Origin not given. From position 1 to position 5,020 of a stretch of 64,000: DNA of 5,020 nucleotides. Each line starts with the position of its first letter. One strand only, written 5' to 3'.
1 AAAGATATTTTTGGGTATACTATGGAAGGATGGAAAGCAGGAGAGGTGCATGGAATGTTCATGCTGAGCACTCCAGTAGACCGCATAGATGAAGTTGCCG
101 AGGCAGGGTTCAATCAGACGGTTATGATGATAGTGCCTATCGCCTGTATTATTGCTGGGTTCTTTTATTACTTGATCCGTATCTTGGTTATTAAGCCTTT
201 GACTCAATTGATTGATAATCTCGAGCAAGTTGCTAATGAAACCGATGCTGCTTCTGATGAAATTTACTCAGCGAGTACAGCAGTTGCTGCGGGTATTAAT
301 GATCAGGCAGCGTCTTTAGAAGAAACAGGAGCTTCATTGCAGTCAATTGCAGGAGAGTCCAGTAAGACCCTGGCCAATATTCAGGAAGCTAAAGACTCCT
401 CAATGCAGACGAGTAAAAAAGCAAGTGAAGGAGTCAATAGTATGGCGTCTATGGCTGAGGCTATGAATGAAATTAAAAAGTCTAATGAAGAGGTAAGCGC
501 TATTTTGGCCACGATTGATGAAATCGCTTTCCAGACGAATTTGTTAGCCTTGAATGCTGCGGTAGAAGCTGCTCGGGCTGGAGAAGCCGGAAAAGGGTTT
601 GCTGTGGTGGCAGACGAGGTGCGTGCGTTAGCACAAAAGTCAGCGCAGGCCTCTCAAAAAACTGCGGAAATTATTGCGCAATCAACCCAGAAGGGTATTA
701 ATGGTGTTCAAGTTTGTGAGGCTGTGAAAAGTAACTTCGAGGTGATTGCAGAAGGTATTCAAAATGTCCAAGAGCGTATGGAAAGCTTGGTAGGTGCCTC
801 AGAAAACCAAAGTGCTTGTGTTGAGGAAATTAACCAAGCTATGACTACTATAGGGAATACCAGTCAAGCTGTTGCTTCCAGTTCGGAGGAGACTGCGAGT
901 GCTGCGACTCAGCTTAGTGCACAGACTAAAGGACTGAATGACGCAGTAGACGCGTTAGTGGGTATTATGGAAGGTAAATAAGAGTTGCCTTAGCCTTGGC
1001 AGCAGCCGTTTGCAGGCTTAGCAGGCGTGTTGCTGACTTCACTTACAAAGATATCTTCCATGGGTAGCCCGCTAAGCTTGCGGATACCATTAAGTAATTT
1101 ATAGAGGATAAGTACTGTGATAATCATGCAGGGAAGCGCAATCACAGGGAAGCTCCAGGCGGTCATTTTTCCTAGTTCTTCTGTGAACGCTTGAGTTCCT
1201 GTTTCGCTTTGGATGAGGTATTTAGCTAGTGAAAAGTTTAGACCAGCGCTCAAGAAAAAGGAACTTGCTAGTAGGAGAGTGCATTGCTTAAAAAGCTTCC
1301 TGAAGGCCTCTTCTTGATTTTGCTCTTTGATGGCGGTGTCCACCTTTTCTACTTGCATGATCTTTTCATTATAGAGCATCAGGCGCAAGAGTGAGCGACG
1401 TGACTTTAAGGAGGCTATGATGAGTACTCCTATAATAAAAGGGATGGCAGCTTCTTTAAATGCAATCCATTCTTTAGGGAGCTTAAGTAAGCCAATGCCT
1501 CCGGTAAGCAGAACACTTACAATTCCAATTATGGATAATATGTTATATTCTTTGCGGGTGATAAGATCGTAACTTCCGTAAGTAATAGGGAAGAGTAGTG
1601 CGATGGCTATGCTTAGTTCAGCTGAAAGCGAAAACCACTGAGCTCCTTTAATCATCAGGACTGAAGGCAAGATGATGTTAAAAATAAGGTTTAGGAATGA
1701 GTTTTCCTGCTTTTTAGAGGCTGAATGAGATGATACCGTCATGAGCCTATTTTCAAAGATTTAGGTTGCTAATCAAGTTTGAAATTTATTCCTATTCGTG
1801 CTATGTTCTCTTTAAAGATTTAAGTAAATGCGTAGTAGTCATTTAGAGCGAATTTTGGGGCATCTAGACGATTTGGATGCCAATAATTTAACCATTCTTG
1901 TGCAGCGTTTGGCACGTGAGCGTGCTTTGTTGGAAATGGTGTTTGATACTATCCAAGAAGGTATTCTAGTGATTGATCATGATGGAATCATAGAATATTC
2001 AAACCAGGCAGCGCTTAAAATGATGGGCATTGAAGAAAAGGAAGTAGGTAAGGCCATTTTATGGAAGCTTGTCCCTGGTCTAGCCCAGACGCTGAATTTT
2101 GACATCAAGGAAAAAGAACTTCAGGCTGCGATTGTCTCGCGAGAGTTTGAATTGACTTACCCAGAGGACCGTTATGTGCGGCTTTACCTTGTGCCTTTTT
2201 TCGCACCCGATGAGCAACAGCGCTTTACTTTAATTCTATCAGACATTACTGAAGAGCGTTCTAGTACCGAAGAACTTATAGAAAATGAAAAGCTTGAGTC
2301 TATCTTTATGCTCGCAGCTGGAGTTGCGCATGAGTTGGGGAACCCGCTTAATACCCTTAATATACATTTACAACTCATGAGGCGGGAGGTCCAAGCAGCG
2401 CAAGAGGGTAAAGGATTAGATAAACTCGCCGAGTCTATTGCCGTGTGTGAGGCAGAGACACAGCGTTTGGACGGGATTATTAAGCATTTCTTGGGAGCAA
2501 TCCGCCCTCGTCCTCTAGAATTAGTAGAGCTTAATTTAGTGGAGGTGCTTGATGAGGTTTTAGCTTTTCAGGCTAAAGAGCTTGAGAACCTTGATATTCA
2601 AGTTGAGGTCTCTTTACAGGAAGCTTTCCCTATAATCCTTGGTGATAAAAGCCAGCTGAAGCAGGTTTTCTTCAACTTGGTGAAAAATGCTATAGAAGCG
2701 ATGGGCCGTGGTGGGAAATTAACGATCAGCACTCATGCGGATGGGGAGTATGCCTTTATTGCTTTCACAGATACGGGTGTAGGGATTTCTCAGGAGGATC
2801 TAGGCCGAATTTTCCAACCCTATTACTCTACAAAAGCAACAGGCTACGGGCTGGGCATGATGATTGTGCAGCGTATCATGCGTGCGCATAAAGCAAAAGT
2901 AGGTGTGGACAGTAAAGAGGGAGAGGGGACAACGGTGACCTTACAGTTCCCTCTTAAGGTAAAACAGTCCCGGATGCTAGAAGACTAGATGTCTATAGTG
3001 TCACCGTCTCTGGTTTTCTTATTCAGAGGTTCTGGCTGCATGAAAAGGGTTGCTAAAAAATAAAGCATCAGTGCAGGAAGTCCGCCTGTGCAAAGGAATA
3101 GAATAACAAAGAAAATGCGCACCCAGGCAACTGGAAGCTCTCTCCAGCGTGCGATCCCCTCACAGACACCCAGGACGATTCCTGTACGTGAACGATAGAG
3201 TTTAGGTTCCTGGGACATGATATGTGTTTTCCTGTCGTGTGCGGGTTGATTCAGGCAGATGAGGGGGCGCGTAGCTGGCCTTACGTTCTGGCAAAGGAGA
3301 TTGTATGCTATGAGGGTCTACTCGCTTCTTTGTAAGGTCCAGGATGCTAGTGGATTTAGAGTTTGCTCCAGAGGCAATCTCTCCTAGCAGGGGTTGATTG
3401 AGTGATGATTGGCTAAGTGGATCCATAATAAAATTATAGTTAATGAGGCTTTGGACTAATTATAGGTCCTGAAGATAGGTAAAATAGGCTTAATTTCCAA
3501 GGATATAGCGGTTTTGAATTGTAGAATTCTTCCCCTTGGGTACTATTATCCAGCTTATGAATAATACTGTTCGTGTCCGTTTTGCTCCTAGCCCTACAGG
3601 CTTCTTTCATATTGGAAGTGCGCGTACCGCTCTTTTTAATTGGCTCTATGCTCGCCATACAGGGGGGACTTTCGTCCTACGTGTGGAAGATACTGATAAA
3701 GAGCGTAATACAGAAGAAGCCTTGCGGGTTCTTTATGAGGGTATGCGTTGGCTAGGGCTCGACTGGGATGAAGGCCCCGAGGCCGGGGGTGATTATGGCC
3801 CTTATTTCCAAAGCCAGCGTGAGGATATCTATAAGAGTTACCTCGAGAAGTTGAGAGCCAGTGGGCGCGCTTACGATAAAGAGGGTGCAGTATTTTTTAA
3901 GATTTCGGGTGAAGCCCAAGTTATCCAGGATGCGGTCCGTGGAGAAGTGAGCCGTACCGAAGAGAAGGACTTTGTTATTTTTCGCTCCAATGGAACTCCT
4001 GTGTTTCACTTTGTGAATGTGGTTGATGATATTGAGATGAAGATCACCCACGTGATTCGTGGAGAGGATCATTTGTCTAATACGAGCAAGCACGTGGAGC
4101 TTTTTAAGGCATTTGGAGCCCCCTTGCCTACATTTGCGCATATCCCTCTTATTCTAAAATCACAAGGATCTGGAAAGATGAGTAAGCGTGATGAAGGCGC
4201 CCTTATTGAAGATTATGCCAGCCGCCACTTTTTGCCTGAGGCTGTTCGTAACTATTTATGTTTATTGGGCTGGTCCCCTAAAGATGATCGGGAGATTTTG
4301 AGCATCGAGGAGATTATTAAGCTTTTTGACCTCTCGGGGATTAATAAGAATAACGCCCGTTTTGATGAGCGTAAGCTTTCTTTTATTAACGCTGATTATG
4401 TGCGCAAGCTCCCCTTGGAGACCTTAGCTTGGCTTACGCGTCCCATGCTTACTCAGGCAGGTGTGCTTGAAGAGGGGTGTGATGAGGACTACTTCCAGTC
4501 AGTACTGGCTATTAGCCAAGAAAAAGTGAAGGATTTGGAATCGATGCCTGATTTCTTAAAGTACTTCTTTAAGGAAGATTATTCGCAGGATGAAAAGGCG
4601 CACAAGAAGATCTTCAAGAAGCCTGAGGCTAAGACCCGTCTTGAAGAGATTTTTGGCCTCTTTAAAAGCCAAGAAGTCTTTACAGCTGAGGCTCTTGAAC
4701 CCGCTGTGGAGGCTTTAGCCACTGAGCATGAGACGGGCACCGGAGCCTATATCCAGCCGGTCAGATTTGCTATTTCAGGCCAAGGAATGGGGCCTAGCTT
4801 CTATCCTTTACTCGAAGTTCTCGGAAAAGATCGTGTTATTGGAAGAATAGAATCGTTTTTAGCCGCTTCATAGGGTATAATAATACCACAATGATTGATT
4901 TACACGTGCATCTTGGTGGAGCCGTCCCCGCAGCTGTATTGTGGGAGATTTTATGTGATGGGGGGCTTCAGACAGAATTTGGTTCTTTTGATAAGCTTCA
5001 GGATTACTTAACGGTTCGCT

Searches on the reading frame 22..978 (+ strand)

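Call 19: search_protein_families(library=pfam, proteins=[window:22-978:+], max_evalue=0.001)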
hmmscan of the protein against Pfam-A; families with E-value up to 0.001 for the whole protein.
window:22-978:+ (319 aa): 1 family
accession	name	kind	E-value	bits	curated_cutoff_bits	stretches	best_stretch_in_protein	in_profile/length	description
PF00015.26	MCPsignal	-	1.2e-40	139.6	34.6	1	125-291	2-168/172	Methyl-accepting chemotaxis protein (MCP) signalling domain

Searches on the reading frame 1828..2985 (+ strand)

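Call 8: search_protein_families(library=ncbifam, proteins=[window:1828-2985:+], max_evalue=0.1)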
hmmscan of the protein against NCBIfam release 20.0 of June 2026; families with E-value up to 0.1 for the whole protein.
window:1828-2985:+ (386 aa): 90 families (the best 25 are shown)
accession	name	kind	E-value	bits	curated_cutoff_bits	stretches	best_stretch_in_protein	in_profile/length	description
NF008468.0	PRK11360.1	equivalog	7.5e-66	222.8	646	1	22-381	257-613/616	two-component system sensor histidine kinase AtoS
NF007688.0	PRK10364.1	equivalog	8.2e-49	166.6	479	1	147-381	228-456/460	two-component system sensor histidine kinase ZraS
NF046044.1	PnpS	equivalog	2e-48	165.4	400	1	18-375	40-390/390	two-component system histidine kinase PnpS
NF053867.1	SprKinKinDBac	equivalog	7e-41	140.2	775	1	147-377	272-498/500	sporulation kinase KinD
TIGR02966.1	phoR_proteo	equivalog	1.9e-36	125.7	334.2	1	35-374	8-333/333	phosphate regulon sensor histidine kinase PhoR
NF052574.1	HisKinEspCMyxo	equivalog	7.7e-35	120.3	1200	1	34-377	285-638/785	serine histidine kinase EspC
NF033092.0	HK_WalK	equivalog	2.2e-33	115.7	725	1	28-375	253-593/594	cell wall metabolism sensor histidine kinase WalK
NF038348.1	T2SS_HK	subfamily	1.7e-31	109.3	450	2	266-376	461-573/574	histidine kinase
NF046020.1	HisKinCckABruc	equivalog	3e-31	108.1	1000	2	96-382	414-713/868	cell cycle histidine kinase CckA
TIGR02938.1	nifL_nitrog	equivalog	3.7e-31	108.2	242.45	1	18-375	115-493/494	nitrogen fixation negative regulator NifL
NF041777.1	sens_FixL_Rhizob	equivalog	9.1e-31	107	850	2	148-376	251-481/485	sensor protein FixL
NF047874.1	MASE3_PAS_HK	subfamily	1.3e-30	106.8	560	1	19-381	251-630/655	MASE3 domain-containing sensor histidine kinase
NF010411.0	PRK13837.1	equivalog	1.8e-30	105.7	647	1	148-381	439-680/828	two-component system VirA-like sensor kinase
NF047497.1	HK_LIC_12097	equivalog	8.1e-29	100.5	500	1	101-376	91-366/367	LIC_12097 family sensor histidine kinase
NF006800.0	PRK09303.1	equivalog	9.1e-29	100.5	342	1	143-378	137-379/383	histidine kinase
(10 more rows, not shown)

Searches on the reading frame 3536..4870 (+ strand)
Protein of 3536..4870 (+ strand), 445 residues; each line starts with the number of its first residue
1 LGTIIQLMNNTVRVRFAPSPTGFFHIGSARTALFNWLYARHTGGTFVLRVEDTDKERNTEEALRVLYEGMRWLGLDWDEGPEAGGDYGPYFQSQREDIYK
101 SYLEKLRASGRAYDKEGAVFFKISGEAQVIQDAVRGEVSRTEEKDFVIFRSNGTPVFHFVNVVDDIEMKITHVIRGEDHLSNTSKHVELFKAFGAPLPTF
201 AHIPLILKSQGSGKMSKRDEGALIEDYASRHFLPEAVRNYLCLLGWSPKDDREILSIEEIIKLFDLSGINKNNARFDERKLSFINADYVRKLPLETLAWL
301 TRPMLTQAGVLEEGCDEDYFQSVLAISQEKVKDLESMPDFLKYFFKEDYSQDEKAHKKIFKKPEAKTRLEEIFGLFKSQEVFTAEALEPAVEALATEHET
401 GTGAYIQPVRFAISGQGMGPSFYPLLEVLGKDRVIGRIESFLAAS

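Call 19: search_protein_families(library=pfam, proteins=[window:3536-4870:+], max_evalue=0.001)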
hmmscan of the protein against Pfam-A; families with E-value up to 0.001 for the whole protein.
window:3536-4870:+ (445 aa): 2 families
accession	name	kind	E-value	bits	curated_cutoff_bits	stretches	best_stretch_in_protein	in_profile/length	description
PF00749.27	tRNA-synt_1c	-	5.7e-76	255.9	23.4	2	12-114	2-96/314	tRNA synthetases class I (E and Q), catalytic domain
PF19269.4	Anticodon_2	-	2.6e-27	96.4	23.6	1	308-441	9-140/141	Anticodon binding domain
